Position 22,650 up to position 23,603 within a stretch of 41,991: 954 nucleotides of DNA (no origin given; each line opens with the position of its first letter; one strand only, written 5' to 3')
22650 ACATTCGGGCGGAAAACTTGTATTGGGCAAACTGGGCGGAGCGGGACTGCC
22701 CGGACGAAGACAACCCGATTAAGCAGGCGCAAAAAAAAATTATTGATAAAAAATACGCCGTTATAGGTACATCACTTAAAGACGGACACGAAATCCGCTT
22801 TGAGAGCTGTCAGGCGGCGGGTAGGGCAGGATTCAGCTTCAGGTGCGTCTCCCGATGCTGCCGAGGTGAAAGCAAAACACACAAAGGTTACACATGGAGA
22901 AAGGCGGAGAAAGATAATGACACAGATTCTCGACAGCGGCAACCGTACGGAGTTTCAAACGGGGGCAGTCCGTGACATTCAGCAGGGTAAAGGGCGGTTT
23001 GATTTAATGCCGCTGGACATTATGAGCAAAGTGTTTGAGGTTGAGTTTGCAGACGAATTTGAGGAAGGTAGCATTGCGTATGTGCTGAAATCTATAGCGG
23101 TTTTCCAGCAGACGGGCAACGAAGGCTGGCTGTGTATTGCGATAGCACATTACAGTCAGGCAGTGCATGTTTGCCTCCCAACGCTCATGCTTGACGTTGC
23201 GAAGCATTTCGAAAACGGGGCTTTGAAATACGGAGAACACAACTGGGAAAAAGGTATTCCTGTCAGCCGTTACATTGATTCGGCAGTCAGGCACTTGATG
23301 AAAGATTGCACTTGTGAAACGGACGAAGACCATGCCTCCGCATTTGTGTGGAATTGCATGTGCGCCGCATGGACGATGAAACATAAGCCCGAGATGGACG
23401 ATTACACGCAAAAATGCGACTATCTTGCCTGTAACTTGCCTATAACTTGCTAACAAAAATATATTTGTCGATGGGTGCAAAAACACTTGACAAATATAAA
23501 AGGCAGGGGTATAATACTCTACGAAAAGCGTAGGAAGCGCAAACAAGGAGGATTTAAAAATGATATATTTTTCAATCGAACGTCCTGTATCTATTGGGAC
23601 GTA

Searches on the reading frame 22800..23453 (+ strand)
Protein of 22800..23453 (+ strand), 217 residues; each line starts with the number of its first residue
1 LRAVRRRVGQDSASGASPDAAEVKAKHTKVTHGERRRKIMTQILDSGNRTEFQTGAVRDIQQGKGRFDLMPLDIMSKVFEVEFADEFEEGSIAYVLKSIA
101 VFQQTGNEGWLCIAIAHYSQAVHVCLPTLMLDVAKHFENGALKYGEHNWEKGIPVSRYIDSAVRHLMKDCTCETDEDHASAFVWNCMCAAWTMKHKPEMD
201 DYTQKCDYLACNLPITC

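Call 35: search_protein_families(library=phrogs, proteins=[window:22800-23453:+], max_evalue=0.01)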
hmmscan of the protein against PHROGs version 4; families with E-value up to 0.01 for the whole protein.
window:22800-23453:+ (217 aa): 8 families
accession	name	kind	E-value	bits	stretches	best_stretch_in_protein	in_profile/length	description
phrog_18716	-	unknown function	8.2e-45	152.7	1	43-205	2-109/114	-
phrog_801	-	DNA, RNA and nucleotide metabolism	2.4e-16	61.4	1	127-206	115-200/476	dATP / dGTP pyrophosphohydrolase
phrog_2252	-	lysis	1.3e-13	52.3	1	126-202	119-201/285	endolysin; inhibits RNA polymerase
phrog_11257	-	unknown function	1.8e-12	48.7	1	130-204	31-110/200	-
phrog_5332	-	unknown function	1e-07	32.7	1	131-202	134-210/215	-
phrog_19680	-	unknown function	0.00028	22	1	127-174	108-156/188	-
phrog_16254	-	unknown function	0.00081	19.9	1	130-190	37-98/377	-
phrog_5033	-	lysis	0.0052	17.7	0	126-180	95-149/178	endolysin; inhibits RNA polymerase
